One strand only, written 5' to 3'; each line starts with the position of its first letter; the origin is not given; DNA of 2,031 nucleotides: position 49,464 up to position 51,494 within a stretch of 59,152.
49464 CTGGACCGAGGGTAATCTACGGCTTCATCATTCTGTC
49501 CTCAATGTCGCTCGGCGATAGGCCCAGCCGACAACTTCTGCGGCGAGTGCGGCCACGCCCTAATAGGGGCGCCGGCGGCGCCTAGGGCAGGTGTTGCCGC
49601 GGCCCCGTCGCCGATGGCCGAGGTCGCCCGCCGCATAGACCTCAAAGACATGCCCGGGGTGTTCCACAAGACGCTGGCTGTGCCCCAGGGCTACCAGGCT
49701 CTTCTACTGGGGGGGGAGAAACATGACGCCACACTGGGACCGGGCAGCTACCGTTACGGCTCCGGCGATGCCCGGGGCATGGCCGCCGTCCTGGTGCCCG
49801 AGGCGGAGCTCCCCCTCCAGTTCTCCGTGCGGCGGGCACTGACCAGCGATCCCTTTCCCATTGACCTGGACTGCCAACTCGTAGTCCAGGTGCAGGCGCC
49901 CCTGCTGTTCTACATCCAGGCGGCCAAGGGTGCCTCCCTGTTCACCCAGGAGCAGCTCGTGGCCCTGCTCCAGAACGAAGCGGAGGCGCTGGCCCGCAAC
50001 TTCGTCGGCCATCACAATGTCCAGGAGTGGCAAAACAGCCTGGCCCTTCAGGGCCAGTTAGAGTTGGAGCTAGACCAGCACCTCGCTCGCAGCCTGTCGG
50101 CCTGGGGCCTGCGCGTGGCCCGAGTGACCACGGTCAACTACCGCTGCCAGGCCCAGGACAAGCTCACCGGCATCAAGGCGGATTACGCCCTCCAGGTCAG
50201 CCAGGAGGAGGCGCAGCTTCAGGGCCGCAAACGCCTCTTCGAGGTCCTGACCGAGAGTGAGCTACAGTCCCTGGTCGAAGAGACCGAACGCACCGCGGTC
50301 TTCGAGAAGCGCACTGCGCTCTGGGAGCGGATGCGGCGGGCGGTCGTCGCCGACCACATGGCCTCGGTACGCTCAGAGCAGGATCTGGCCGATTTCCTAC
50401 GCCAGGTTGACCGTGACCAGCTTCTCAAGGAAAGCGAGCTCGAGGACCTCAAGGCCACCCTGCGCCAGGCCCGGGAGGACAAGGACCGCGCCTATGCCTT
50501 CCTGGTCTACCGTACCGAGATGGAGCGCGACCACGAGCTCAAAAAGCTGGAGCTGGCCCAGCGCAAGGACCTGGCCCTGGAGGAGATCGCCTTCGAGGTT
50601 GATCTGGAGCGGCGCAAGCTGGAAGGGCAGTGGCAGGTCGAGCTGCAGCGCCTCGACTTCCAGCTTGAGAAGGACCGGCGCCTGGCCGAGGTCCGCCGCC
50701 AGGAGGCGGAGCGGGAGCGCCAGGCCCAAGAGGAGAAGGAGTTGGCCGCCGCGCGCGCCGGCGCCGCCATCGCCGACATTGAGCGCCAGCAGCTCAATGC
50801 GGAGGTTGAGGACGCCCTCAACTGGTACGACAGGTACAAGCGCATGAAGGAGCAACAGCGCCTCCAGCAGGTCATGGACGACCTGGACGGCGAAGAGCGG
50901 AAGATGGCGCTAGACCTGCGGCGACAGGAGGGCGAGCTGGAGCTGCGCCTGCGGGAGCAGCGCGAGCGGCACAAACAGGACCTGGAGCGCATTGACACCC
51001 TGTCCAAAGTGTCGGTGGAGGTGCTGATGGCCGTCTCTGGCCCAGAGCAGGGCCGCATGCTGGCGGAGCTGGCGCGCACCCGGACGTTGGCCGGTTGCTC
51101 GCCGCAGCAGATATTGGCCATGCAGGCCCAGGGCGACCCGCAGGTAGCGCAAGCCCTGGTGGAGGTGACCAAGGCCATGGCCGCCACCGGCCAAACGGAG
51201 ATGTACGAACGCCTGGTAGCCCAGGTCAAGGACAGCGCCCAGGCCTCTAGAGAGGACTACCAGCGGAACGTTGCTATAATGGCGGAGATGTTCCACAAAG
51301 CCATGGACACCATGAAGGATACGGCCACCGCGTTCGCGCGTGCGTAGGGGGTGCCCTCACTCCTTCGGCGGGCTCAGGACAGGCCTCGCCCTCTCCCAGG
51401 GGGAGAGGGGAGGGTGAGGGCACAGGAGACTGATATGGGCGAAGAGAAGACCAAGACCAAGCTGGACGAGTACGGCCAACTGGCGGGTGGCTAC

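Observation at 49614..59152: Tandemly amplified array of SPFH-like coiled-coil proteins interleaved with a novel small-protein family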

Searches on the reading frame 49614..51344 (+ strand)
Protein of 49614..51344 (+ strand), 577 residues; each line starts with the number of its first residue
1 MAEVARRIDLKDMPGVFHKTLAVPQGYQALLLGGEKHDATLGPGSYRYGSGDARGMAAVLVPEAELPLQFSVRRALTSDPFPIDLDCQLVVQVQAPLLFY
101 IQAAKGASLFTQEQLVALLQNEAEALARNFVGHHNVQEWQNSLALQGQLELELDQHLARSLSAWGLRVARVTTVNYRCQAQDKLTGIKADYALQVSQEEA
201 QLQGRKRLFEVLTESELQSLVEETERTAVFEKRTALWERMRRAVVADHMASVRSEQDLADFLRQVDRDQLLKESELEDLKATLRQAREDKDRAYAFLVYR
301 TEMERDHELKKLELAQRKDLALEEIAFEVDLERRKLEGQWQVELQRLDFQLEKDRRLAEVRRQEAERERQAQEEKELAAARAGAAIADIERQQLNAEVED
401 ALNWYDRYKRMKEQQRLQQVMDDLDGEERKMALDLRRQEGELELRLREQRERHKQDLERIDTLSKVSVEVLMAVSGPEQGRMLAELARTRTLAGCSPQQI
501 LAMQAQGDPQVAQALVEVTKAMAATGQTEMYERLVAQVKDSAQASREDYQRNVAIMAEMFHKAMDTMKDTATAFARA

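Call 6: search_protein_families(library=pfam, proteins=[window:49614-51344:+], max_evalue=1)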
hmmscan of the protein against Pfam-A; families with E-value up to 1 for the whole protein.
window:49614-51344:+ (577 aa): 2 families
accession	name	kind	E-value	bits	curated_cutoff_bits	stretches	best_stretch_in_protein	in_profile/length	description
PF01145.31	Band_7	-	1.6e-08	35.2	23.6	1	23-172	3-141/176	SPFH domain / Band 7 family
PF18395.6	Cas3_C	-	0.017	16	27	1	127-169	61-102/107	Cas3 C-terminal domain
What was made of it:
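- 49614..51347 (+): L1: an SPFH/Band-7 protein with no transmembrane segment. The beta/SPFH region covers aa 1-195, long helices cover aa 197-464, and a conserved helical C-terminal region follows. The Pfam Band_7 match is aa 23-172 (49680-50129). The long helices map to 50202-51005. Pfam PF01145 E 1.6e-8, 35.2 bits against a cut-off of 23.6 (call 6).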

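Call 10: search_protein_families(library=ncbifam, proteins=[window:49614-51344:+], max_evalue=1)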
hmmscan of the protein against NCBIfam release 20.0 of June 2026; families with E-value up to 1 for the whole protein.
window:49614-51344:+ (577 aa): 0 families

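Call 11: search_protein_families(library=padloc, proteins=[window:49614-51344:+], max_evalue=1)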
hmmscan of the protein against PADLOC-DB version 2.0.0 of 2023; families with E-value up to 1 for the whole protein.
window:49614-51344:+ (577 aa): 0 families

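Call 12: search_protein_families(library=phrogs, proteins=[window:49614-51344:+], max_evalue=1)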
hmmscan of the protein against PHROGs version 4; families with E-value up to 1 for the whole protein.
window:49614-51344:+ (577 aa): 1 family
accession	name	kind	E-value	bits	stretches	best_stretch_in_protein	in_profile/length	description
phrog_24795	-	unknown function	0.21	12.5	1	272-286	12-26/33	-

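Call 25: search_solved_structures(query=window:49614-51344:+, max_evalue=0.1)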
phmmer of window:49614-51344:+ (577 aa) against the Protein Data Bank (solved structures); distinct sequences matched with E-value up to 0.1: 0.

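Call 40: find_homologous_proteins(query=window:49614-51344:+, max_evalue=0.001)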
Query window:49614-51344:+ (577 aa): 18 proteins with E <= 0.001 among 8000 candidates.
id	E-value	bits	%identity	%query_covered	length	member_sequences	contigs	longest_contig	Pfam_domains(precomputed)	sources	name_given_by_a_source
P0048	0.0e+0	1213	100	100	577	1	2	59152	PF01145.32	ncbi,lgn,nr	ncbi:MAG: hypothetical protein HYY01_03280 [Chloroflexi bacterium]|nr:hypothetical protein [Chlorofl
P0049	0.0e+0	1055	86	100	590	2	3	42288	PF01145.32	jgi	-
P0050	1.4e-274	930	76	99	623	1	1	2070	-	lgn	-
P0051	8.4e-138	479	42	99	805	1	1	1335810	PF00211.26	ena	-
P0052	1.3e-136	475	42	100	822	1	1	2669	PF13240.12,PF01145.32,PF00211.26,PF00990.27,PF13248.12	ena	-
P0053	2.3e-135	471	42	100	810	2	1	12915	PF13240.12,PF01145.32,PF00211.26,PF13248.12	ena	-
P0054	1.5e-133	465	43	99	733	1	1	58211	PF13240.12,PF01145.32,PF00211.26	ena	-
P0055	1.5e-132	461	42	100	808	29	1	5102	PF01145.32,PF00211.26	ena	-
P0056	6.1e-131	456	42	99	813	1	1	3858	PF01145.32,PF00211.26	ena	-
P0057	2.6e-130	454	41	99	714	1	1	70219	PF01145.32,PF00211.26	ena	-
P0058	5.0e-129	450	42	99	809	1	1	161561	PF01145.32,PF00211.26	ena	-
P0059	1.3e-123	432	40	99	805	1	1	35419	PF01145.32,PF00211.26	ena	-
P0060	2.0e-120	421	39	99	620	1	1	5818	PF13240.12,PF01145.32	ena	-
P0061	2.6e-117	411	39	99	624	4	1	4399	PF01145.32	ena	-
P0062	1.7e-113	399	39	98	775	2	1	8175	PF01145.32,PF00211.26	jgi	jgi:class 3 adenylate cyclase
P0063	3.5e-113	397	38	99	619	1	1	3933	PF01145.32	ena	-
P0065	4.6e-85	305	41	72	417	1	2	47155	-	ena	-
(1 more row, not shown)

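Call 41: find_encoding_contigs(protein=P0051, flank=10000, max_places=2)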
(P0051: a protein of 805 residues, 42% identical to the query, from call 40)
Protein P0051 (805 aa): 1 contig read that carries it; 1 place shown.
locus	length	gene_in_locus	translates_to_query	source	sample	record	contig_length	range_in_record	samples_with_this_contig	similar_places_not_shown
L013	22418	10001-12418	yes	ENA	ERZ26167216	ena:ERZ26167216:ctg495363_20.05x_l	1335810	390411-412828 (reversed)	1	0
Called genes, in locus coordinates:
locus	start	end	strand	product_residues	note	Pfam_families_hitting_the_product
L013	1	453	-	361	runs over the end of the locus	PF00348:polyprenyl_synt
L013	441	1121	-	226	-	PF01300:Sua5_yciO_yrdC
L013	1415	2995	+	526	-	PF00117:GATase, PF07722:Peptidase_C26, PF02540:NAD_synthase (faint), PF03054:tRNA_Me_trans (faint), PF00958:GMP_synt_C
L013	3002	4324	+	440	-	PF02844:GARS_N, PF01071:GARS_A, PF02843:GARS_C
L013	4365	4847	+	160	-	-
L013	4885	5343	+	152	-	PF00731:AIRC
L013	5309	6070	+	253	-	PF12710:HAD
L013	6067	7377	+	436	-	PF00206:Lyase_1, PF10397:ADSL_C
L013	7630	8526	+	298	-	PF01259:SAICAR_synt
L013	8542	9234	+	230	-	PF11303:DUF3105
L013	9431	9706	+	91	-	PF02700:PurS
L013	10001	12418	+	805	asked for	PF00211:Guanylate_cyc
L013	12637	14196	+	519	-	-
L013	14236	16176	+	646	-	PF01145:Band_7 (weak)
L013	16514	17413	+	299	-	-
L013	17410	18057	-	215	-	PF13358:DDE_3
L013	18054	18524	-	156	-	PF13384:HTH_23, PF13551:HTH_29, PF13565:HTH_32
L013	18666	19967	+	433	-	PF04151:PPC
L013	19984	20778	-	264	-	PF14464:Prok-JAB (weak)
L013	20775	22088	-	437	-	PF00899:ThiF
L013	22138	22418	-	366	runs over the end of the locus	PF00179:UQ_con (weak), PF26395:E2-CBASS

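Call 42: find_encoding_contigs(protein=P0058, flank=10000, max_places=2)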
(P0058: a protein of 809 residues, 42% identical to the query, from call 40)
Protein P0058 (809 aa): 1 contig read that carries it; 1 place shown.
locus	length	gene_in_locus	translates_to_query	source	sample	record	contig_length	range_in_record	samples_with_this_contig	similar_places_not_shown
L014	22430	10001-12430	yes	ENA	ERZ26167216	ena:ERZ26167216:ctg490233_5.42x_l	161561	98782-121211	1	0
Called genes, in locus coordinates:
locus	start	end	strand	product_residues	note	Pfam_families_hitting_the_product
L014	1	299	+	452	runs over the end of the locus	PF02844:GARS_N, PF01071:GARS_A, PF02655:ATP-grasp_3 (weak), PF02843:GARS_C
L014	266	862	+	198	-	-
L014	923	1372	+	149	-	-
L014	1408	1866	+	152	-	PF00731:AIRC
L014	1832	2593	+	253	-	-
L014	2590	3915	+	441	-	PF00206:Lyase_1, PF10397:ADSL_C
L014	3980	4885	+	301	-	PF01259:SAICAR_synt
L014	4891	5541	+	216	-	PF11303:DUF3105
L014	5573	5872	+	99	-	PF02700:PurS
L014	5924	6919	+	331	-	PF15902:Sortilin-Vps10 (weak)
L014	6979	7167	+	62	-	-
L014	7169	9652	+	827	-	PF02463:SMC_N, PF13166:AAA_13 (faint), PF13175:AAA_15 (faint), PF13304:AAA_21 (faint), PF13476:AAA_23, PF13555:AAA_29 (weak)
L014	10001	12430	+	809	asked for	PF01145:Band_7, PF00211:Guanylate_cyc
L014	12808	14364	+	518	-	-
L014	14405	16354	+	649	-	PF01145:Band_7 (weak)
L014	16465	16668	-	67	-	-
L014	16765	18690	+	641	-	-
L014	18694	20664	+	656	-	PF08884:Flagellin_D3 (faint), PF04151:PPC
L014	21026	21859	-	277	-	PF14464:Prok-JAB (weak)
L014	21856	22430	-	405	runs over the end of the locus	PF00899:ThiF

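Call 49: find_related_loci(query=A5, collection=genome_contigs, flank=10000)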
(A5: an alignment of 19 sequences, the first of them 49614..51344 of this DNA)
Query A5 (577 aa) in genome_contigs; peptide patterns used: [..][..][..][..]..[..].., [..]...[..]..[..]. (x = any residue, [..] = any of these).
78 stretches matched a pattern; 4 encode a relative of the query (tblastn E <= 1e-3); 4 distinct loci.
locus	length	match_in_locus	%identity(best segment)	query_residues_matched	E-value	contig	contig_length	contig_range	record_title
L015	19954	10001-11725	43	4-575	9e-145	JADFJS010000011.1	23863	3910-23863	MAG: Chloroflexota bacterium isolate B43T3L11 B43T3L11_NODE1694, whole genome shotgun sequence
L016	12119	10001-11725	39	4-575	4e-121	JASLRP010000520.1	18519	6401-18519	MAG: SAR202 cluster bacterium isolate Arabian12_MAG_33 c_000002028978, whole genome shotgun sequence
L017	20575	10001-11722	42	4-575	5e-140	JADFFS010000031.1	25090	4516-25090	MAG: Chloroflexota bacterium isolate B28T3L11 B28T3L11_NODE1516, whole genome shotgun sequence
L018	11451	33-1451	34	129-575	6e-56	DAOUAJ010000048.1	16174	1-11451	MAG TPA_asm: Anaerolineae bacterium isolate H63_643 k137_394929, whole genome shotgun sequence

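Call 57: predict_structure(alignment_id=A5)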
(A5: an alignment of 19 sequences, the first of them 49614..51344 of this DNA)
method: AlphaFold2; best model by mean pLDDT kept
length: 577 residues; sequences in the alignment: 19
mean_pLDDT: 71.0   pTM: 0.39
mean pLDDT of the five models: 71.0, 69.0, 67.6, 67.5, 63.3
residues with pLDDT >= 90: 0; 70-90: 360; 50-70: 130; < 50: 87
segments of 3 or more residues with pLDDT < 50: 197-201, 207-209, 385-390, 478-480, 490-508, 511-515, 518-532, 534-546, 548-550, 574-577
pLDDT, mean of each block of 10 residues (from residue 1): 81 76 87 83 85 82 85 82 83 87 83 84 84 79 72 83 84 70 55 52 49 60 73 82 70 68 77 78 68 76 85 76 78 85 81 81 79 73 51 60 76 79 83 85 87 79 56 52 51 46 47 47 44 47 46 52 57 48
secondary structure, 60 per line:
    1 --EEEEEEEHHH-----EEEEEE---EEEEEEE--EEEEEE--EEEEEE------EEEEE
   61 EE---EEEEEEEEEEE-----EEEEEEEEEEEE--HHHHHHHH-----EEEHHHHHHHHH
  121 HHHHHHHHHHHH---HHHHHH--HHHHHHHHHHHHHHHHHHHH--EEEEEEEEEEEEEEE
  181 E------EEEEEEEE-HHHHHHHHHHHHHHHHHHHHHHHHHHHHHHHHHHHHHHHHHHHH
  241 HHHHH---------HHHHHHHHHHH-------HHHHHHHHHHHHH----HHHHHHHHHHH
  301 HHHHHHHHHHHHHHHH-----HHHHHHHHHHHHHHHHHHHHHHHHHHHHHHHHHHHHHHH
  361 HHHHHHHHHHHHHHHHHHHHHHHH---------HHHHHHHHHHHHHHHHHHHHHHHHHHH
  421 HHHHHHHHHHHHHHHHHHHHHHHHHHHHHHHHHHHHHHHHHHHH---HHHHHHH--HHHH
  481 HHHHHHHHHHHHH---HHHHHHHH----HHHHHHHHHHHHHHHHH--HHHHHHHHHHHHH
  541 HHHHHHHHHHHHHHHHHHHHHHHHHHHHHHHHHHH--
elements in order: E3-9 E18-23 E27-33 E36-41 E44-49 E56-62 E66-76 E82-93 H96-103 E109-111 H112-132 H136-141 H144-163 E166-181 E188-195 H197-245 H255-265 H273-285 H290-316 H322-384 H394-464 H468-474 H477-493 H497-504 H509-525 H528-575
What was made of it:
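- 49614..51347 (+): AF2 model with pLDDT 71 (call 57).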

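Call 61: fold_search(model_id=the predicted structure, library=pdb)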
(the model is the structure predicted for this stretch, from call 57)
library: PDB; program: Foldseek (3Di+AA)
matches with E <= 10: 228; with E <= 0.001: 52
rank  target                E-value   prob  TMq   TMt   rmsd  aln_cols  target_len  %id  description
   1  9z7u_B                2.1e-10  1.00  0.23  0.46  16.0       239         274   17  Human Stomatin - C8 Symmetry (released 2026-02-25)
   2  9oh9_B                1.4e-09  1.00  0.23  0.48  16.3       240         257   17  Human Stomatin Complex in Native Membrane Vesicles (released 2025-08-13)
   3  9z7u_C                1.7e-09  1.00  0.23  0.45  14.6       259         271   18  Human Stomatin - C8 Symmetry (released 2026-02-25)
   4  9oh9_A                3.8e-09  1.00  0.22  0.47  14.6       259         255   17  Human Stomatin Complex in Native Membrane Vesicles (released 2025-08-13)
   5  9o9z_A                8.5e-09  1.00  0.23  0.52  16.6       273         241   12  The human PHB1/2 complex (closed) (released 2025-10-22)
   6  9vvg_A                9.5e-09  1.00  0.22  0.40  34.2       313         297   19  Cryo-EM structure of the erlin1/2 complex purified using GDN and CHS (released 2026-03-25)
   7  9zd2_E                1.1e-08  1.00  0.22  0.61   3.2       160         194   18  C1 local refinement of aquaporin 1 bound to endogenous human stomatin (released 2026-02-25)
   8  7vhq_G                1.2e-08  1.00  0.24  0.46  23.9       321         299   16  Structural insights into the membrane microdomain organization by SPFH family proteins (released 2022-01-19)
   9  8rrh_A                1.5e-08  1.00  0.23  0.47  14.3       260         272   12  The human prohibitin complex (released 2024-12-18)
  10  9o9z_a                1.8e-08  1.00  0.23  0.48  15.7       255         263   15  The human PHB1/2 complex (closed) (released 2025-10-22)
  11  8rrh_B                1.9e-08  1.00  0.22  0.41  14.4       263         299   14  The human prohibitin complex (released 2024-12-18)
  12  9o9u_A                2.2e-08  1.00  0.21  0.39  33.7       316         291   19  The Erlin1/2 complex (released 2025-10-22)
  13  9vvj_A                2.6e-08  1.00  0.22  0.39  33.0       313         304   19  Cryo-EM structure of the erlin1/2 complex purified using DDM and GDN (released 2026-03-25)
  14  9vvg_a                2.8e-08  1.00  0.22  0.39  33.5       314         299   18  Cryo-EM structure of the erlin1/2 complex purified using GDN and CHS (released 2026-03-25)
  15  7vhq_E                3.0e-08  1.00  0.23  0.47  25.2       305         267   14  Structural insights into the membrane microdomain organization by SPFH family proteins (released 2022-01-19)
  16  9bq2_B                4.2e-08  1.00  0.23  0.30  80.3       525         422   14  Structure of the flotillin complex in a native membrane environment (released 2024-07-24)
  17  9bq2_A                6.6e-08  1.00  0.23  0.32  76.9       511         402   14  Structure of the flotillin complex in a native membrane environment (released 2024-07-24)
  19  9l3g_A                9.8e-08  1.00  0.22  0.30  81.3       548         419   16  Structure of the flotillin complex (released 2025-12-24)
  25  9l3g_a                7.5e-07  1.00  0.23  0.33  75.6       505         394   15  Structure of the flotillin complex (released 2025-12-24)
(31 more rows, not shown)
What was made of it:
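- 49614..51347 (+): Foldseek hits to stomatin (2e-10), prohibitin, erlin, HflK/C, flotillin and QmcA (call 61).
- On SPFH / Band 7 superfamily (PF01145): The AF2 model of L1 (call 57) hits stomatin, prohibitin, erlin, HflK/C, flotillin and QmcA with Foldseek E values from 2e-10 to 1e-6 and probability 1.00 (call 61).
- Closest known: Flotillin-type SPFH proteins. Same: The L1 model aligns over more than 500 columns with flotillin complex chains 9bq2 and 9l3g (call 61).
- Closest known: HflK/HflC, prohibitin-1/2 and erlin-1/2 hetero-oligomeric SPFH cages. Same: The L1 model has strong structural matches to them (call 61).
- The L1 AF2 model matches stomatin, prohibitin, erlin, HflK/C, flotillin and QmcA-YbbJ cage subunits, with Foldseek E values from 2e-10 to 1e-6 (calls 57, 61).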

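Call 67: find_encoding_contigs(protein=P0057, flank=10000, max_places=1)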
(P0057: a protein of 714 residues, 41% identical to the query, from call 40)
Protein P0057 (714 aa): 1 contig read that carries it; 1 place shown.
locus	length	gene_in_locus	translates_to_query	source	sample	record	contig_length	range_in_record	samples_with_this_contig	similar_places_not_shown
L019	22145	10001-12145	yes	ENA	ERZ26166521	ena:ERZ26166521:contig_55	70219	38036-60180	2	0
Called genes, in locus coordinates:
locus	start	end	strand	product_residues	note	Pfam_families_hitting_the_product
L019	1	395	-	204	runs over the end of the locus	PF01300:Sua5_yciO_yrdC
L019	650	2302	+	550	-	PF00117:GATase, PF07722:Peptidase_C26 (weak), PF02540:NAD_synthase (faint), PF03054:tRNA_Me_trans (weak), PF00958:GMP_synt_C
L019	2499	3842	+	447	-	PF02844:GARS_N, PF01071:GARS_A, PF02843:GARS_C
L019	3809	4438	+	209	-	-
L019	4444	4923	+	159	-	-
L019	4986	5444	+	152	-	PF00731:AIRC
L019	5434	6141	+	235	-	PF06888:Put_Phosphatase (faint), PF12710:HAD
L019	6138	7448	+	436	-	PF00206:Lyase_1, PF10397:ADSL_C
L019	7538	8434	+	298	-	PF01259:SAICAR_synt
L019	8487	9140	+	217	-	PF11303:DUF3105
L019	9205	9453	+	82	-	PF02700:PurS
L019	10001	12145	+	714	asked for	PF01145:Band_7, PF00211:Guanylate_cyc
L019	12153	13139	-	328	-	PF13384:HTH_23 (faint), PF13565:HTH_32, PF00665:rve, PF13683:rve_3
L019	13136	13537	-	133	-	PF01527:HTH_Tnp_1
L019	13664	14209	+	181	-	-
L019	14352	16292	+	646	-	-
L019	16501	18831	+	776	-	PF04151:PPC (faint)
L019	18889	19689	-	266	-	-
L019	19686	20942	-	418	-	PF00899:ThiF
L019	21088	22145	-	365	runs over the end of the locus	PF26395:E2-CBASS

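Call 68: find_encoding_contigs(protein=P0054, flank=10000, max_places=1)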
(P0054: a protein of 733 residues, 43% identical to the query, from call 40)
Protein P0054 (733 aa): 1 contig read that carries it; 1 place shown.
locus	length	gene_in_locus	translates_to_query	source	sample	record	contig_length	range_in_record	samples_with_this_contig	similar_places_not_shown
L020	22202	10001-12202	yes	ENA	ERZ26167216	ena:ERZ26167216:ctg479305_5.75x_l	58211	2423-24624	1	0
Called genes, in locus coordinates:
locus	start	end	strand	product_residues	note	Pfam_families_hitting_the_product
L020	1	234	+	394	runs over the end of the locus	PF03640:Lipoprotein_15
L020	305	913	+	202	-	-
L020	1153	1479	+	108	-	-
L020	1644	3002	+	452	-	PF02844:GARS_N, PF01071:GARS_A, PF02786:CPSase_L_D2 (weak), PF02843:GARS_C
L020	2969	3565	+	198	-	-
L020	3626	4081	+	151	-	-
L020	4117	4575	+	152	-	PF00731:AIRC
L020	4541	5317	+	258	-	-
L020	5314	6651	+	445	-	PF00206:Lyase_1, PF10397:ADSL_C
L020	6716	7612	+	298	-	PF01259:SAICAR_synt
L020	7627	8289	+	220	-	PF11303:DUF3105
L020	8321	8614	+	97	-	PF02700:PurS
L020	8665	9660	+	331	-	PF15902:Sortilin-Vps10 (weak), PF02012:BNR (faint), PF15902:Sortilin-Vps10 (weak)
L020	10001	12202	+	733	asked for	PF13240:Zn_Ribbon_1 (weak), PF01145:Band_7, PF00211:Guanylate_cyc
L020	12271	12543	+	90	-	PF01527:HTH_Tnp_1, PF13384:HTH_23 (weak), PF13551:HTH_29 (weak), PF13518:HTH_28 (weak)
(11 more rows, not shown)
